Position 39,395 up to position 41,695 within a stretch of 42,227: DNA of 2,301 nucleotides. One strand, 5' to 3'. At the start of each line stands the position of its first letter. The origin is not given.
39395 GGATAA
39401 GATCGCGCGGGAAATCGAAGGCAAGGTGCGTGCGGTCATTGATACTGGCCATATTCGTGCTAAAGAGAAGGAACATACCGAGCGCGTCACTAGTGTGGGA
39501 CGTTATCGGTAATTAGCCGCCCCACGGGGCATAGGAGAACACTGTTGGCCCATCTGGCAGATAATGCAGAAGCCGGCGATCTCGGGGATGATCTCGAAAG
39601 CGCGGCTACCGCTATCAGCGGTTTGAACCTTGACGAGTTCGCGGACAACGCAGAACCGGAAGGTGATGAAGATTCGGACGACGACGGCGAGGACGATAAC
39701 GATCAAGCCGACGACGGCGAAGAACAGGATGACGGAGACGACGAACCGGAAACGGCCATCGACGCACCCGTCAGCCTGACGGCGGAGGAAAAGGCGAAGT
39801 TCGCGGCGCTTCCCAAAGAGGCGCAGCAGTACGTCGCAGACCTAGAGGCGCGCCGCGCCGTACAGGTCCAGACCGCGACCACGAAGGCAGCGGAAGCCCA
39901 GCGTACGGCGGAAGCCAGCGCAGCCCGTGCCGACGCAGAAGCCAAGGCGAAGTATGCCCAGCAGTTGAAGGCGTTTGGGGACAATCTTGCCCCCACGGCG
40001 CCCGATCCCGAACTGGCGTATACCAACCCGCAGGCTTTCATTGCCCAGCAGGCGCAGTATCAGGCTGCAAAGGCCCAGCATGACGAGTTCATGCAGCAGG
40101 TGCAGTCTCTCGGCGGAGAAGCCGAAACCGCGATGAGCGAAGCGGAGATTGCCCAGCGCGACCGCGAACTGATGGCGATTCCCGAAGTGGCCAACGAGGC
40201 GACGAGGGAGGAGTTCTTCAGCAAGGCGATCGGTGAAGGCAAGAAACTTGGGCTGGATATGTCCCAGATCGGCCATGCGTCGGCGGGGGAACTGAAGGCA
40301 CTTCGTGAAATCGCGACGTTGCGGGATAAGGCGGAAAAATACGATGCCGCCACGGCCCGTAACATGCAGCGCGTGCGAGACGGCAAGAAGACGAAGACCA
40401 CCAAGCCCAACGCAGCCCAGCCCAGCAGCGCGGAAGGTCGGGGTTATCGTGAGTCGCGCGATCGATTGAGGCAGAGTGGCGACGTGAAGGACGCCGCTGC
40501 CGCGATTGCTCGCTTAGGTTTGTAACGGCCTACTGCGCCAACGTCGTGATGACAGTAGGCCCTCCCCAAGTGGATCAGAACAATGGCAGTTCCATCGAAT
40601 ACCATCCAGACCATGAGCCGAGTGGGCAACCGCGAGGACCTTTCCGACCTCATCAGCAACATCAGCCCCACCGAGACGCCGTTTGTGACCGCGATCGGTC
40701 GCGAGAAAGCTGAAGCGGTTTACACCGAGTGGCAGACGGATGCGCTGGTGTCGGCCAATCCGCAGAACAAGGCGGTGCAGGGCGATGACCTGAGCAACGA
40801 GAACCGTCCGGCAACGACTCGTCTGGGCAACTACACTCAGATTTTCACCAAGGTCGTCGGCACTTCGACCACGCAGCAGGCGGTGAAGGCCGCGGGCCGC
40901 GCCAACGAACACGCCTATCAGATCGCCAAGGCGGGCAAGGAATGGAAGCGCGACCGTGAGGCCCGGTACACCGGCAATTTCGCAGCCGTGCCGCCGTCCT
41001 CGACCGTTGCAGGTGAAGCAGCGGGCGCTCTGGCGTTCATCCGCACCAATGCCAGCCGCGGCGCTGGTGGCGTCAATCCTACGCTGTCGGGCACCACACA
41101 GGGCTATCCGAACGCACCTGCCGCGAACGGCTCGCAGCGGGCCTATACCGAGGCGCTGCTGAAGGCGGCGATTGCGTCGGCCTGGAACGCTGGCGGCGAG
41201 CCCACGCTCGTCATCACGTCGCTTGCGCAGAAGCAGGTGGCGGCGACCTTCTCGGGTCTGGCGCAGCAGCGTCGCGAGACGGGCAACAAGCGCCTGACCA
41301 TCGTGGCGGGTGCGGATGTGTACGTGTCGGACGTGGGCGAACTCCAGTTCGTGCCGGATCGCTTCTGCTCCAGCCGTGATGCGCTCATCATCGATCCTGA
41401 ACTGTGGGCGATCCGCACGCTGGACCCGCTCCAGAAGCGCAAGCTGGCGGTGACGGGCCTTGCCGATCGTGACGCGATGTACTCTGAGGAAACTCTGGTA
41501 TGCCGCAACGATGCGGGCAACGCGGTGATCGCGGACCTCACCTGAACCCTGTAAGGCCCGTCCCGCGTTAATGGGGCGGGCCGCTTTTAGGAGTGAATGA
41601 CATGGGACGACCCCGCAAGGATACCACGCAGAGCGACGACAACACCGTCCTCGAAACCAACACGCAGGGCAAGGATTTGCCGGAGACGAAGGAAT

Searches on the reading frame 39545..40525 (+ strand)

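Call 11: search_protein_families(library=phrogs, proteins=[window:39545-40525:+], max_evalue=0.001)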
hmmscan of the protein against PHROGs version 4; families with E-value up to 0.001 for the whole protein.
window:39545-40525:+ (326 aa): 2 families
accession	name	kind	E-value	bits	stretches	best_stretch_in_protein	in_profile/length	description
phrog_3927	-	head and packaging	1.2e-10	42.4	1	15-323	32-340/342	head scaffolding protein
phrog_4708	-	head and packaging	0.00034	21.4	1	34-141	38-140/245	head scaffolding protein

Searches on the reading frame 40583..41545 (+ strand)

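Call 11: search_protein_families(library=phrogs, proteins=[window:40583-41545:+], max_evalue=0.001)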
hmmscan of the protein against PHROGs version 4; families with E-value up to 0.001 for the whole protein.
window:40583-41545:+ (320 aa): 1 family
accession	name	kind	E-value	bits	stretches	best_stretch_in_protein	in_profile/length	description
phrog_1328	-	head and packaging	1.5e-87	296.1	1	1-320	3-307/583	major head protein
